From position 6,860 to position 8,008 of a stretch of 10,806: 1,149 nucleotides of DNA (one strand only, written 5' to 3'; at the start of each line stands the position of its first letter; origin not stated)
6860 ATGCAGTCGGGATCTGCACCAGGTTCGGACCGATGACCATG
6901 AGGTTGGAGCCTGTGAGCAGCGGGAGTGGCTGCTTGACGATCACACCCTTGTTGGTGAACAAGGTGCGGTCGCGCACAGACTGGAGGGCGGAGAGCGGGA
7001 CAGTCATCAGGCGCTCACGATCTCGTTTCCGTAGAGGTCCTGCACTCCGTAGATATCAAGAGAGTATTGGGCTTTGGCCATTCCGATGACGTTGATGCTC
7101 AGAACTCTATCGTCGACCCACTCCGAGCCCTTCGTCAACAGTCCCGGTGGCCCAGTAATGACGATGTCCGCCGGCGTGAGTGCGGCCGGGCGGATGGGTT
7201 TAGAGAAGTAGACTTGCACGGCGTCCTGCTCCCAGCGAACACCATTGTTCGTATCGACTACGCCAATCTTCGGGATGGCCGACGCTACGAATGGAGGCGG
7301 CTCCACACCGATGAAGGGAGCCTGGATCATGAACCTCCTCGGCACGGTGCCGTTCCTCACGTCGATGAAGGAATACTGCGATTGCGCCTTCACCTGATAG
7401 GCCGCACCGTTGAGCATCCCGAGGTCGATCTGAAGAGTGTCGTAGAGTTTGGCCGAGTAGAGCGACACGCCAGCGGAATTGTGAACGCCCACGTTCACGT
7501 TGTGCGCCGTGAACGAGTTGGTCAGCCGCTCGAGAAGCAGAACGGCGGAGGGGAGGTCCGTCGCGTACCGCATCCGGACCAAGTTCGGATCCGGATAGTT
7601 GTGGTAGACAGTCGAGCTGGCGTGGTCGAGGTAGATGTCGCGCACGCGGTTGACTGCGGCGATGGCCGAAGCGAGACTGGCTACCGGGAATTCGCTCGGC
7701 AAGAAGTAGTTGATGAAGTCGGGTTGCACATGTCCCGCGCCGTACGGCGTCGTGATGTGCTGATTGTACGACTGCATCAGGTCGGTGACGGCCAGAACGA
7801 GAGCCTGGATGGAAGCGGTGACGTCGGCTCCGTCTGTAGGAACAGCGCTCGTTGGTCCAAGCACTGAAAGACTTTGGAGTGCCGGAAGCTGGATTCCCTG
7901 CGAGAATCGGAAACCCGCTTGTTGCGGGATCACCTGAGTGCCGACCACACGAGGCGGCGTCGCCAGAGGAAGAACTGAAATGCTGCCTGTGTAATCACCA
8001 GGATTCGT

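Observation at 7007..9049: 680-aa protein combines SbsA-type Ig-like domains with the same His-pair repeat as its giant neighbour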

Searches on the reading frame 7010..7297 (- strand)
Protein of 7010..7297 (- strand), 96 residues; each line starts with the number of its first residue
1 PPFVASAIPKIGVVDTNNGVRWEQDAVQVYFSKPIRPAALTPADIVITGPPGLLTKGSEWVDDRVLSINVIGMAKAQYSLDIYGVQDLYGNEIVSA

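Call 42: search_protein_families(library=pfam, proteins=[window:7010-7297:-], max_evalue=1)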
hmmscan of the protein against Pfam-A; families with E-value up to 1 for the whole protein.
seq(96 aa): 1 family
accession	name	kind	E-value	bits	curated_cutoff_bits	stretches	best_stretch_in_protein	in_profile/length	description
PF13205.12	Big_5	-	0.00074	20.7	23.6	1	2-92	5-94/105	Bacterial Ig-like domain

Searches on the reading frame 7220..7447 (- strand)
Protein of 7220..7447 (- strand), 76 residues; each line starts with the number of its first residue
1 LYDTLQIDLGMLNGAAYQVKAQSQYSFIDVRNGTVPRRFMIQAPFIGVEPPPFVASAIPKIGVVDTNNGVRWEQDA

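Call 42: search_protein_families(library=pfam, proteins=[window:7220-7447:-], max_evalue=1)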
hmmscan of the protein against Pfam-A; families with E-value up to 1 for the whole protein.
seq(76 aa): 1 family
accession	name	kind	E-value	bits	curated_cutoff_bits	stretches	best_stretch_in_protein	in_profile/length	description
PF17362.7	pXO2-34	-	0.24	12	30.8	1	4-35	1-32/79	Family of unknown function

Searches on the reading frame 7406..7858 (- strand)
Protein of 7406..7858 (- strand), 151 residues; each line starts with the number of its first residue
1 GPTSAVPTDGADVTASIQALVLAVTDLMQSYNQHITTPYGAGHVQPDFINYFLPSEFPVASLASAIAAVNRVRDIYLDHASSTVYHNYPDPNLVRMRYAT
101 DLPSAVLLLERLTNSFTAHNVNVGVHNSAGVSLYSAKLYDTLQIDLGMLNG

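Call 38: find_homologous_proteins(query=A3, max_evalue=0.001)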
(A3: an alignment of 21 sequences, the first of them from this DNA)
Query A3 (21 sequences) (151 aa, profile of the alignment): 4 proteins with E <= 0.001 among 8000 candidates.
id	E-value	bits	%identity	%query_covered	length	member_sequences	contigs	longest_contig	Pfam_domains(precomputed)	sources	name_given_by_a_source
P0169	7.8e-48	180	71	81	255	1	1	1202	-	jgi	jgi:hypothetical protein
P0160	1.3e-17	82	29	51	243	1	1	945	-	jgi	jgi:hypothetical protein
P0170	3.8e-13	67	33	46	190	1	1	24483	-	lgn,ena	-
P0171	2.5e-11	61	80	7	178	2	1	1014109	-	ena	-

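Call 45: predict_structure(alignment_id=A3)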
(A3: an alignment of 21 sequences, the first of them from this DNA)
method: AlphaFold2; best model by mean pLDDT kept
length: 151 residues; sequences in the alignment: 21
mean_pLDDT: 91.9   pTM: 0.84
mean pLDDT of the five models: 91.9, 91.8, 90.2, 89.3, 88.3
residues with pLDDT >= 90: 120; 70-90: 24; 50-70: 6; < 50: 1
segments of 3 or more residues with pLDDT < 50: none
pLDDT, mean of each block of 10 residues (from residue 1): 72 92 98 90 92 96 98 98 96 96 98 97 94 93 74 47
secondary structure, 60 per line:
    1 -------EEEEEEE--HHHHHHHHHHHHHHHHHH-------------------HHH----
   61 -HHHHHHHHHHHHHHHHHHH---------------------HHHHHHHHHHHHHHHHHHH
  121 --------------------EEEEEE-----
elements in order: E8-14 H17-34 H62-80 H102-120 E141-146

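Call 53: fold_search(model_id=the predicted structure, library=viral)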
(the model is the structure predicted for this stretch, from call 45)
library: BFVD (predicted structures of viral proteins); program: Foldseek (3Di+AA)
matches with E <= 10: 119; with E <= 0.001: 0
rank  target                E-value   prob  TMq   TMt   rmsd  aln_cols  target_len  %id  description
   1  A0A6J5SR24            1.3e+00  0.03  0.18  0.15  19.2       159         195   13  Uncharacterized protein [uncultured Caudovirales phage]
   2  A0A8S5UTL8            1.4e+00  0.08  0.29  0.24   8.9       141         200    8  Six-cysteine peptide SCIFF [Myoviridae sp. ctYA416]
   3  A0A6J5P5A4            1.4e+00  0.04  0.18  0.17  12.5       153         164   12  Uncharacterized protein [uncultured Caudovirales phage]
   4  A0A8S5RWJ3            1.5e+00  0.02  0.16  0.14  35.9       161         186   12  Uncharacterized protein [Siphoviridae sp. ctHip2]
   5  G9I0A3                1.8e+00  0.03  0.15  0.06  15.6        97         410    9  Uncharacterized protein [Helicoverpa zea nudivirus 2]
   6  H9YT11                1.8e+00  0.01  0.13  0.04  22.8       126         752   10  (no name in the UniProt tables at hand)
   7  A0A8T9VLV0            1.9e+00  0.03  0.20  0.16  13.8       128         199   13  (no name in the UniProt tables at hand)
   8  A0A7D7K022            1.9e+00  0.03  0.17  0.16  13.5       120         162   12  (no name in the UniProt tables at hand)
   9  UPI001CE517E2         2.0e+00  0.05  0.25  0.18  11.1       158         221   12  (no name look-up for this kind of identifier)
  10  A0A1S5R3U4            2.3e+00  0.04  0.20  0.18  13.3       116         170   13  Uncharacterized protein [Pseudomonas phage pf16]
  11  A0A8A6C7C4            2.3e+00  0.02  0.18  0.22  12.3       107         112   16  (no name in the UniProt tables at hand)
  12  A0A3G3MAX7            2.7e+00  0.02  0.19  0.14  16.4       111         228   16  Uncharacterized protein [Gordonia phage Octobien14]
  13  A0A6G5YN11            2.7e+00  0.01  0.12  0.06  15.5       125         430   15  (no name in the UniProt tables at hand)
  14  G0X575                3.1e+00  0.02  0.17  0.19  15.5       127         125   12  Uncharacterized protein [Salmonella phage 7-11]
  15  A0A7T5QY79            3.3e+00  0.02  0.16  0.20  11.0       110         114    8  (no name in the UniProt tables at hand)
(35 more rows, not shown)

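Call 65: search_solved_structures(query=A3, max_evalue=10, show_alignments=1)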
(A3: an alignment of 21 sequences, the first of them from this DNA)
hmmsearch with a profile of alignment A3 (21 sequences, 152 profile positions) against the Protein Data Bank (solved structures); distinct sequences matched with E-value up to 10: 6.
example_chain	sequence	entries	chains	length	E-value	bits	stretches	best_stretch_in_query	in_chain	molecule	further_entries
4bi5_A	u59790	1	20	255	0.091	15.7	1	33-68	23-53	TRIOSEPHOSPHATE ISOMERASE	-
4bi6_A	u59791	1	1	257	0.092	15.7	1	33-68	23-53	TRIOSEPHOSPHATE ISOMERASE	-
2dp3_A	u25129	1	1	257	0.092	15.7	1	33-68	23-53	Triosephosphate isomerase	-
3pf3_A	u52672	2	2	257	0.092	15.7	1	33-68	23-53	Triosephosphate isomerase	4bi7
1e91_A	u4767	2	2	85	0.66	13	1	60-96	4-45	PAIRED AMPHIPATHIC HELIX PROTEIN SIN3B | Sin3b protein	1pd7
2f05_A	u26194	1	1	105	1.1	12.2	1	60-95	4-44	Paired amphipathic helix protein Sin3b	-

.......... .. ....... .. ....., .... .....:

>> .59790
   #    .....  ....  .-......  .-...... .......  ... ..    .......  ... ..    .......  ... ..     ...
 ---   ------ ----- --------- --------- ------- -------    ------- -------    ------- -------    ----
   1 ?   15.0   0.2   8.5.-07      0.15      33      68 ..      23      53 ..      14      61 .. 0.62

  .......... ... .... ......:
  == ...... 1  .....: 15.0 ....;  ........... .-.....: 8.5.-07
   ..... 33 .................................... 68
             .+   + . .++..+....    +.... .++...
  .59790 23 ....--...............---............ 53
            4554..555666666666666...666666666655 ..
